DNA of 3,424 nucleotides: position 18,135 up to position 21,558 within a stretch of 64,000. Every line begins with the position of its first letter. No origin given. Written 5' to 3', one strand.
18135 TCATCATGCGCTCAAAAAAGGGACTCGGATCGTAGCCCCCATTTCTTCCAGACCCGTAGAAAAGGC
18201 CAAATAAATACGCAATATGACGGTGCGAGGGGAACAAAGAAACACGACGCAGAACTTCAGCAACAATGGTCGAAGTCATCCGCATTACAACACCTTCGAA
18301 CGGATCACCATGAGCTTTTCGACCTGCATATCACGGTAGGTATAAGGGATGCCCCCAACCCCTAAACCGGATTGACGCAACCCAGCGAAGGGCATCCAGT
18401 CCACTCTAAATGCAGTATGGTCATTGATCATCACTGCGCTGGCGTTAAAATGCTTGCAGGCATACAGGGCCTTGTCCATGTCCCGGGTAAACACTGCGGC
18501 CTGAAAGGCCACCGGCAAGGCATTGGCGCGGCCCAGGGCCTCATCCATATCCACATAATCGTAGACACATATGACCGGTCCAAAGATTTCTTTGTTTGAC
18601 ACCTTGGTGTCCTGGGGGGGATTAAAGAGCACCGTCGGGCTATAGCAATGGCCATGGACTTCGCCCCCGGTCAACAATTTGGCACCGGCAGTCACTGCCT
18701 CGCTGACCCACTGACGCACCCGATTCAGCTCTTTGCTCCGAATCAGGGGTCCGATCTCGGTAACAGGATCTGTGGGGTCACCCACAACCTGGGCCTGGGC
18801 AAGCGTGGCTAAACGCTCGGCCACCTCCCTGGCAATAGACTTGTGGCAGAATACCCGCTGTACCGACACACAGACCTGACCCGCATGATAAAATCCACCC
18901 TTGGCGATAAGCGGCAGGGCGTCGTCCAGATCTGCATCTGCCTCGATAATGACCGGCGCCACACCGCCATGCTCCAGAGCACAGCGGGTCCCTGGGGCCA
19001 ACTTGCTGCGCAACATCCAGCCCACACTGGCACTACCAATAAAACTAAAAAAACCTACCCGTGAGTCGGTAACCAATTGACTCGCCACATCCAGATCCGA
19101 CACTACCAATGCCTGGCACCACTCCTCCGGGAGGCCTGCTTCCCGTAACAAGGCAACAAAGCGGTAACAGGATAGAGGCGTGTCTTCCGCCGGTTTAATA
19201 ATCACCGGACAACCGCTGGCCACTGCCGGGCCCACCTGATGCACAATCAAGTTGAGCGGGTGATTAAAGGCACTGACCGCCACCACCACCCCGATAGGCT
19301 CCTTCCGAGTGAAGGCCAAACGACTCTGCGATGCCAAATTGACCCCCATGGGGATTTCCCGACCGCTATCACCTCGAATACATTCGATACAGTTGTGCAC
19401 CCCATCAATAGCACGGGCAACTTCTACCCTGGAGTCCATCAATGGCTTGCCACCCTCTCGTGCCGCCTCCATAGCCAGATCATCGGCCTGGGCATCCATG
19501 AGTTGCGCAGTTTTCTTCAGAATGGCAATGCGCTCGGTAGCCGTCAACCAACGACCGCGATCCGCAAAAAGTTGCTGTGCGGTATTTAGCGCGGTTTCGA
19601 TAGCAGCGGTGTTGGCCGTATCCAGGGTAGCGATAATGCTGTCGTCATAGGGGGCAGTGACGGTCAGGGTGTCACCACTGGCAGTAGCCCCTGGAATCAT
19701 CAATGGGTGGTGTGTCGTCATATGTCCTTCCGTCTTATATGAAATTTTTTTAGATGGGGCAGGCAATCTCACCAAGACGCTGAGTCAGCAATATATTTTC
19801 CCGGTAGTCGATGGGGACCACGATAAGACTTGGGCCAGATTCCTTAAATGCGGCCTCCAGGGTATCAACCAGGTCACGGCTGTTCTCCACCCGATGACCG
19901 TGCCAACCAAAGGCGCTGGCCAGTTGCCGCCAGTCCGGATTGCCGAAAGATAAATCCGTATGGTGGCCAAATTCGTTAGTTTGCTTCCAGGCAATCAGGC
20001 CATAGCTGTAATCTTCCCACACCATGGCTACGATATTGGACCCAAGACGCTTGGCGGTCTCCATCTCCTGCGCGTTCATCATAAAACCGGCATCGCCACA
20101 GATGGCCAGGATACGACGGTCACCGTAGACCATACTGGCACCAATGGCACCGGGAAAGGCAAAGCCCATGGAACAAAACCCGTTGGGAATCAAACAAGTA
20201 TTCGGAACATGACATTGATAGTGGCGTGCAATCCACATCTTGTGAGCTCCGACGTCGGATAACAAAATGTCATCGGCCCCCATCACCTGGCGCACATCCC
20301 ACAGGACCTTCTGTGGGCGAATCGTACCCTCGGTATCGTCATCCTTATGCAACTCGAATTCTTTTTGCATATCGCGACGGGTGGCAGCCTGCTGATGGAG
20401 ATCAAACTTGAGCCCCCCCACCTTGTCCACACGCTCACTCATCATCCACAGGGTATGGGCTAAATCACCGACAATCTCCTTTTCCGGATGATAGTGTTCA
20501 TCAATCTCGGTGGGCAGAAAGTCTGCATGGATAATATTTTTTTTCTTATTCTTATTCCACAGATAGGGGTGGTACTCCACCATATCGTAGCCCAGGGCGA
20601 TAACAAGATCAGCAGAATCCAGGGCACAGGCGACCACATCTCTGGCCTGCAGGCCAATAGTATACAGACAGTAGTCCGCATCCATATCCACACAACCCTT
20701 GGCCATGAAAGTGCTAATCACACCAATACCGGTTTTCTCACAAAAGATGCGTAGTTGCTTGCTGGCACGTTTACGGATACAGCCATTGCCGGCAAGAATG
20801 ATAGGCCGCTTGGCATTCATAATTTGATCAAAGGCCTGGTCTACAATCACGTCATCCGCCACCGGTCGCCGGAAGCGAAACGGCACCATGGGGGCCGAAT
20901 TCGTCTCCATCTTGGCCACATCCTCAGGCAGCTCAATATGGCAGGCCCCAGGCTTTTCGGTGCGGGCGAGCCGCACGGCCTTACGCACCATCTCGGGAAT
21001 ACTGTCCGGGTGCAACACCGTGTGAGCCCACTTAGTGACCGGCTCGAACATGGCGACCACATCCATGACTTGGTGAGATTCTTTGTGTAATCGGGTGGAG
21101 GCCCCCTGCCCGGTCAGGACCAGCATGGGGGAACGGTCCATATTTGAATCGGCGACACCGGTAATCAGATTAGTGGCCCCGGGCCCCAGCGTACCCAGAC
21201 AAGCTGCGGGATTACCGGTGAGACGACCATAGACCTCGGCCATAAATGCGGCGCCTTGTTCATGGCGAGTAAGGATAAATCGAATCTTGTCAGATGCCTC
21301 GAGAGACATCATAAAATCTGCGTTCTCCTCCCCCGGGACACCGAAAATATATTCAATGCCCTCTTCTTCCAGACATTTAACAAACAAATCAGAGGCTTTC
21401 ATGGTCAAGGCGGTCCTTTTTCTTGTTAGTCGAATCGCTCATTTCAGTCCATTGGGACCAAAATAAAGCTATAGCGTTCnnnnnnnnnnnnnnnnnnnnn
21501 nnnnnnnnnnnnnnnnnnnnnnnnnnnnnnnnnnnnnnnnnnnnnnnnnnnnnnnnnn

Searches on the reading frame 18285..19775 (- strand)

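Call 64: search_protein_families(library=pfam, proteins=[window:18285-19775:-], max_evalue=0.00001)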
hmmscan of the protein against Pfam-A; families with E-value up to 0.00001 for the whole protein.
window:18285-19775:- (496 aa): 1 family
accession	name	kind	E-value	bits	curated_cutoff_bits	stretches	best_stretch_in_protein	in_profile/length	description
PF00171.27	Aldedh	-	1.1e-122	410.4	23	1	33-484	5-456/461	Aldehyde dehydrogenase family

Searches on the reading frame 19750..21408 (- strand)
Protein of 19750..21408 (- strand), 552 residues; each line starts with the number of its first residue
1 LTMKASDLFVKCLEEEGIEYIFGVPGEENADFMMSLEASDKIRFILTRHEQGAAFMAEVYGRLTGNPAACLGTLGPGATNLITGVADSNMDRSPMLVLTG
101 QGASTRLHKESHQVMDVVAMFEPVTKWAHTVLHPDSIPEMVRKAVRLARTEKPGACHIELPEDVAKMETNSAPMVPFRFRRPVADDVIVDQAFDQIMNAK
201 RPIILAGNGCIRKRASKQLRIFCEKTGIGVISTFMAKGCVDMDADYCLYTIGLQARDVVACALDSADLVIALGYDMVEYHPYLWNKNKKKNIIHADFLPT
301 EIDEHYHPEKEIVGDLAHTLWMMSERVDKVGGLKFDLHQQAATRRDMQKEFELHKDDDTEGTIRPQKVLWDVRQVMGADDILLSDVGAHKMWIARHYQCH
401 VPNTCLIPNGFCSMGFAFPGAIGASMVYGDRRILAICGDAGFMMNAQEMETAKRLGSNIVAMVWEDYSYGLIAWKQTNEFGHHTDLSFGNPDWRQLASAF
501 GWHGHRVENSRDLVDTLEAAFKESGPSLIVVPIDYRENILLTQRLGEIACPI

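Call 64: search_protein_families(library=pfam, proteins=[window:19750-21408:-], max_evalue=0.00001)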
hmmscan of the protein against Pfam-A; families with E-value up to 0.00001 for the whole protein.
window:19750-21408:- (552 aa): 3 families
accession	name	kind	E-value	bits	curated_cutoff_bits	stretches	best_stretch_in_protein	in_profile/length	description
PF02775.26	TPP_enzyme_C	-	1.7e-39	135.5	21.9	1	385-531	1-151/151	Thiamine pyrophosphate enzyme, C-terminal TPP binding domain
PF02776.23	TPP_enzyme_N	-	5.3e-39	133.1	26.8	1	3-120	1-119/119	Thiamine pyrophosphate enzyme, N-terminal TPP binding domain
PF00205.28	TPP_enzyme_M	-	7.4e-31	107.1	30.4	1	189-321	1-135/137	Thiamine pyrophosphate enzyme, central domain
